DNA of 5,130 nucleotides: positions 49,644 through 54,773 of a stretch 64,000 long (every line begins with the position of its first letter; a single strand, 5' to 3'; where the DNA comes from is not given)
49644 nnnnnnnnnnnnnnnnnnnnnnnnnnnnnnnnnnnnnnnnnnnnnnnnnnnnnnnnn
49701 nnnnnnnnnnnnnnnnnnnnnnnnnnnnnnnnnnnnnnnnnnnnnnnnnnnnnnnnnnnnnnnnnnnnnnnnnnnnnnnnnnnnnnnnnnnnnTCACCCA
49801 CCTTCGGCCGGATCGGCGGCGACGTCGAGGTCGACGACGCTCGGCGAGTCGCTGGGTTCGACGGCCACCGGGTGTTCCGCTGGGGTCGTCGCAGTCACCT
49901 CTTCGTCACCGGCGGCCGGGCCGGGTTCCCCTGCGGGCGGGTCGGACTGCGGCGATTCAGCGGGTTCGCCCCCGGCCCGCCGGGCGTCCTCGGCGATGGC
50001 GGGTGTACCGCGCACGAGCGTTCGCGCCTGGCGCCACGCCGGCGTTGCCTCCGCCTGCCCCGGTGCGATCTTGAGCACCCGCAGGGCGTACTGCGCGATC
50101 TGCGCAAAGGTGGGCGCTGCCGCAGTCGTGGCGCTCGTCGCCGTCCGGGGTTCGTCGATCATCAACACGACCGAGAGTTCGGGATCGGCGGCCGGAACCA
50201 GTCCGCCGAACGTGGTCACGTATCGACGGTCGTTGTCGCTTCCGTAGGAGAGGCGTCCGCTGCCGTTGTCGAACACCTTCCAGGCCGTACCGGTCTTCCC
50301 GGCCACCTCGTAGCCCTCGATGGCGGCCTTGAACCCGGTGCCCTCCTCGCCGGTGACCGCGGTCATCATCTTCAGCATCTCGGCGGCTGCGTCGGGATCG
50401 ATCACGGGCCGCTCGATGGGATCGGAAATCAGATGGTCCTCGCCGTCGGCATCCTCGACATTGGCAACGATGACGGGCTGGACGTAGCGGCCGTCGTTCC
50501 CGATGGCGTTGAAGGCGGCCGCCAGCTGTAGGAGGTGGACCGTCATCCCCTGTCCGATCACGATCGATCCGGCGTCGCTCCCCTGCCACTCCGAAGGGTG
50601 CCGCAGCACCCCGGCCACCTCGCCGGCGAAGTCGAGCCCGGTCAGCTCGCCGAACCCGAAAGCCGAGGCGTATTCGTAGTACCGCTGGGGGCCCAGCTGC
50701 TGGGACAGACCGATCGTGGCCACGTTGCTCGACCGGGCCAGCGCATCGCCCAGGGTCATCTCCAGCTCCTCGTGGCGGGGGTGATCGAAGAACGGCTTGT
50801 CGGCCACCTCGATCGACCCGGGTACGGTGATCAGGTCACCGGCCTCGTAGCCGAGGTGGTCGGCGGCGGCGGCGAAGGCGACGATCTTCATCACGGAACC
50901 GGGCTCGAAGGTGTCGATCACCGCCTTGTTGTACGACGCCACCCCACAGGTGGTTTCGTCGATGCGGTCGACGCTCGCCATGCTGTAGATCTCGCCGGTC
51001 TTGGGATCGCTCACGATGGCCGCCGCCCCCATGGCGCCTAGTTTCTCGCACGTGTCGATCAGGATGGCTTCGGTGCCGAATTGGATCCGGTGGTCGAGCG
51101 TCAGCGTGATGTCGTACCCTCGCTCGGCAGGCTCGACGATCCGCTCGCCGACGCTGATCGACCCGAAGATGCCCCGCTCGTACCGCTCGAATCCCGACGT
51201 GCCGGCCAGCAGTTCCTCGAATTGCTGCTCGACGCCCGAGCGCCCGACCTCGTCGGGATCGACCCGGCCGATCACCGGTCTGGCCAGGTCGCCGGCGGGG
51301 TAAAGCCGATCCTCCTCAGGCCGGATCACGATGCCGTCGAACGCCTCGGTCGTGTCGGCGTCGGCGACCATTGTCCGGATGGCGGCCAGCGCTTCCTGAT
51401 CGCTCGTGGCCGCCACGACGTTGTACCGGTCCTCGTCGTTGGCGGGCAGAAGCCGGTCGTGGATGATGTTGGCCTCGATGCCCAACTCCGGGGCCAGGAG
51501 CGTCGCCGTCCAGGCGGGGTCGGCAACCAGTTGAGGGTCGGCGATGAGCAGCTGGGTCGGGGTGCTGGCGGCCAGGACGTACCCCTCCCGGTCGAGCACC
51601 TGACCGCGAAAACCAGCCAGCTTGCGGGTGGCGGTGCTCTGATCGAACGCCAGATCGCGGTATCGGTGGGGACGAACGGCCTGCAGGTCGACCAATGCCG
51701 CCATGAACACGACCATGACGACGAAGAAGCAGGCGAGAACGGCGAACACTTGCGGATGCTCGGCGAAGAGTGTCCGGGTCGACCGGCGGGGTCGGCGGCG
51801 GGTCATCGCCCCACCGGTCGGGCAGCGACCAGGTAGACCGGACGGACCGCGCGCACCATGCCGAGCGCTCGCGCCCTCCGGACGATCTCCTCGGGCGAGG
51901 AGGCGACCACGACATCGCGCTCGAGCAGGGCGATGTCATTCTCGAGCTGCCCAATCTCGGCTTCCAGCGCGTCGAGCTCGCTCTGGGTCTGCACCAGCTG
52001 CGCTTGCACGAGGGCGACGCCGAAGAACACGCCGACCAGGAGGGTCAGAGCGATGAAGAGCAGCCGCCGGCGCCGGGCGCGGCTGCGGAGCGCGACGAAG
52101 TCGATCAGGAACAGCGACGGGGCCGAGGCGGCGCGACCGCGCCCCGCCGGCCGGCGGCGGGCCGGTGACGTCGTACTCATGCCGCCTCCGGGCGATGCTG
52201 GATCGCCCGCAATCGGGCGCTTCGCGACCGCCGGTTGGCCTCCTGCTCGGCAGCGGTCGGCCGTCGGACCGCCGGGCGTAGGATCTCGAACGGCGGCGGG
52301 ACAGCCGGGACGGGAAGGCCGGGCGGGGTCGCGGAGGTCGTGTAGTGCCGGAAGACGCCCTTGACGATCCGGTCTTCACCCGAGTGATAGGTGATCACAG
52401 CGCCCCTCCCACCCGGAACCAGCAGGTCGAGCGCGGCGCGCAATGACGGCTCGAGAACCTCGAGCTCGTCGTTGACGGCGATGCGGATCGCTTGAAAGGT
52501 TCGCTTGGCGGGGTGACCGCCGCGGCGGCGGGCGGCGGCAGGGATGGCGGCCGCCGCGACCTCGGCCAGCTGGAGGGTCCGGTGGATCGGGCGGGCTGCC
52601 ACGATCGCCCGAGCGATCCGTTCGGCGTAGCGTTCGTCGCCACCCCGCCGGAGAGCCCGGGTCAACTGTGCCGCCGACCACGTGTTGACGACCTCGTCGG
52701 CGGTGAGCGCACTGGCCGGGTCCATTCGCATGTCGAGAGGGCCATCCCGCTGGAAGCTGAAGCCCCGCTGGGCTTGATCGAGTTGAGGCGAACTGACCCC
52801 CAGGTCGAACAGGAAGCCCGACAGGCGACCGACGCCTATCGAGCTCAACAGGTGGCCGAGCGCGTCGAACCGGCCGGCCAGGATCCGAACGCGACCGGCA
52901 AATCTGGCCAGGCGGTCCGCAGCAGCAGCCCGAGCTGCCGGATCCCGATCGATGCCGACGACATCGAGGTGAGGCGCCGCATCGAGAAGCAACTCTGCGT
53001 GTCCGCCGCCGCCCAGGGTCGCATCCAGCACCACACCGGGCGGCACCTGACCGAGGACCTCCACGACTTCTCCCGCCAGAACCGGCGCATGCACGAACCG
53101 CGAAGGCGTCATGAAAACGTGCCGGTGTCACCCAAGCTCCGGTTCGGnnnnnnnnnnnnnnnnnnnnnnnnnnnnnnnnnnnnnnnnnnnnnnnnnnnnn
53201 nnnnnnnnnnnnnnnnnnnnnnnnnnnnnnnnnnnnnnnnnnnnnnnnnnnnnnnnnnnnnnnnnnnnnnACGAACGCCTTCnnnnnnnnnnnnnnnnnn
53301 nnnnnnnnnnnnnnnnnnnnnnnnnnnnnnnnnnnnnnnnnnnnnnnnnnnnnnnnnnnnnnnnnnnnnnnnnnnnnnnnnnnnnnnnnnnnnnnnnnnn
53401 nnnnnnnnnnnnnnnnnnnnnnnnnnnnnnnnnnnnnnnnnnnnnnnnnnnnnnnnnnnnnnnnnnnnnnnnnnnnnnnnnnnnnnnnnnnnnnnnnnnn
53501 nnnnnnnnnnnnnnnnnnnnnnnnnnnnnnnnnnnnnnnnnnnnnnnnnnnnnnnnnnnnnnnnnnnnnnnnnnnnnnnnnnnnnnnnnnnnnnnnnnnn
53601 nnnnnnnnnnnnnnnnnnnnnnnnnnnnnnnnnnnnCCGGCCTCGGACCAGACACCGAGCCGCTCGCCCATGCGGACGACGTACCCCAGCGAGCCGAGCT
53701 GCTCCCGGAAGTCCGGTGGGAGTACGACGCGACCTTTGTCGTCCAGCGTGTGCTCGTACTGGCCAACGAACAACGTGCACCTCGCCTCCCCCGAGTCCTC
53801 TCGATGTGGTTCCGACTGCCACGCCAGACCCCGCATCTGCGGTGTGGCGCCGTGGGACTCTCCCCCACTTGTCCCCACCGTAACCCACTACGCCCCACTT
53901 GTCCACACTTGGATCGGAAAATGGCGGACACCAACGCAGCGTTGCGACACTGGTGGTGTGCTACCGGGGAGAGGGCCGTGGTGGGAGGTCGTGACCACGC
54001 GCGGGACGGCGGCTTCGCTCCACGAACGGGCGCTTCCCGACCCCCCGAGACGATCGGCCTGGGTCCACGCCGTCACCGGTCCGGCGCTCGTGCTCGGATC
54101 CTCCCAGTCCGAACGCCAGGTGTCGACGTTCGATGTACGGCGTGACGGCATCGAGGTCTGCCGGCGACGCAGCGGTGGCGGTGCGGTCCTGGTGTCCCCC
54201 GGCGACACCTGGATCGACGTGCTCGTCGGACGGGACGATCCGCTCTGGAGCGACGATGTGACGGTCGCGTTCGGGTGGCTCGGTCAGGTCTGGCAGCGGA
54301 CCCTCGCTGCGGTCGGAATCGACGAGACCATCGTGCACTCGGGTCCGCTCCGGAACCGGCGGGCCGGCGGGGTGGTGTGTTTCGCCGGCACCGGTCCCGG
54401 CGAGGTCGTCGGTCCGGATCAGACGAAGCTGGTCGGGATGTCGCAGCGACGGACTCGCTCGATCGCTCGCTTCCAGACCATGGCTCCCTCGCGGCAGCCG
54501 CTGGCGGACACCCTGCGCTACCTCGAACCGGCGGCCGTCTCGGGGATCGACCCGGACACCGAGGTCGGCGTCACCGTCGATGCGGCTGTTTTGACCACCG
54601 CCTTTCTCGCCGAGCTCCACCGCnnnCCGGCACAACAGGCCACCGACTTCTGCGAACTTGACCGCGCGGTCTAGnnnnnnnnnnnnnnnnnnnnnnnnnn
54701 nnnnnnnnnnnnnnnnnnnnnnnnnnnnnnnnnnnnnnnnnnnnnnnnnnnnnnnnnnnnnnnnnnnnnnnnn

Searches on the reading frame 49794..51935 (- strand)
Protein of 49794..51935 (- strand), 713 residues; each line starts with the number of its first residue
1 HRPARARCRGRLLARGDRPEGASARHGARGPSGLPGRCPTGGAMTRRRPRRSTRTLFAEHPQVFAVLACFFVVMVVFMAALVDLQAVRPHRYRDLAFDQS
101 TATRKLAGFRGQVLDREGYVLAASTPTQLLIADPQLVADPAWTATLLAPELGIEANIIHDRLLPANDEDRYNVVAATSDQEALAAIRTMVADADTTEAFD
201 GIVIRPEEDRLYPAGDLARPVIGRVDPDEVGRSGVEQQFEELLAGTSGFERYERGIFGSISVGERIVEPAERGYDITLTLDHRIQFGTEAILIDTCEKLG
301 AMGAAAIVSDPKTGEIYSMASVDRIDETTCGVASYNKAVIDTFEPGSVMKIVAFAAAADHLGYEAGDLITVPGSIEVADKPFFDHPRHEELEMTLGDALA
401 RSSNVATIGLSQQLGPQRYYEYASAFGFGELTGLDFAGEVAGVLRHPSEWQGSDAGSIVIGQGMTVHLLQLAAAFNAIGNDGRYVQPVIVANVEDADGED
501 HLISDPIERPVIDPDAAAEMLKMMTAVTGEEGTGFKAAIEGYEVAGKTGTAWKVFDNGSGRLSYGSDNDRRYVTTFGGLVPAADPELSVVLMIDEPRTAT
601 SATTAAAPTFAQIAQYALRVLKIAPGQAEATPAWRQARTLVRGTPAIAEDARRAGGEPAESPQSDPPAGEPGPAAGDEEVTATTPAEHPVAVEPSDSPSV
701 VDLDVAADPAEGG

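Call 30: search_protein_families(library=pfam, proteins=[window:49794-51935:-], max_evalue=0.001)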
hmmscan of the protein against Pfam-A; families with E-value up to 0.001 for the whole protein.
window:49794-51935:- (713 aa): 3 families
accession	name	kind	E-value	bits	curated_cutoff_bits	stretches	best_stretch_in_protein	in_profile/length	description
PF00905.27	Transpeptidase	-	2.8e-57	194.6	22.1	1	305-614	2-298/299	Penicillin binding protein transpeptidase domain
PF03717.20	PBP_dimer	-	3.7e-16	60.5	24.4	1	109-259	5-174/180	Penicillin-binding Protein dimerisation domain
PF13354.11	Beta-lactamase2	-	0.00028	20.7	22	0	342-429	20-113/214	Beta-lactamase enzyme family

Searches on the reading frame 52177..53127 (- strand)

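Call 30: search_protein_families(library=pfam, proteins=[window:52177-53127:-], max_evalue=0.001)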
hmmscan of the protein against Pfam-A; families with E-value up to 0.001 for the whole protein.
window:52177-53127:- (316 aa): 2 families
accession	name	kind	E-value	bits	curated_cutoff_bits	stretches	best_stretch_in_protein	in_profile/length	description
PF01795.25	Methyltransf_5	-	9.8e-103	344.3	27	1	11-311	2-308/309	MraW methylase family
PF13649.12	Methyltransf_25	-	0.00036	21.6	27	0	33-91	1-59/97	Methyltransferase domain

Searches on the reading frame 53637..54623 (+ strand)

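Call 45: search_protein_families(library=pfam, proteins=[window:53637-54623:+], max_evalue=0.001)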
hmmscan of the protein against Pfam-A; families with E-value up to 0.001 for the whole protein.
window:53637-54623:+ (329 aa): 1 family
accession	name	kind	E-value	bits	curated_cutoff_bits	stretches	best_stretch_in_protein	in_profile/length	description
PF21948.1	LplA-B_cat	-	1.6e-10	41.7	27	1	148-277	31-138/200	Lipoyl protein ligase A/B catalytic domain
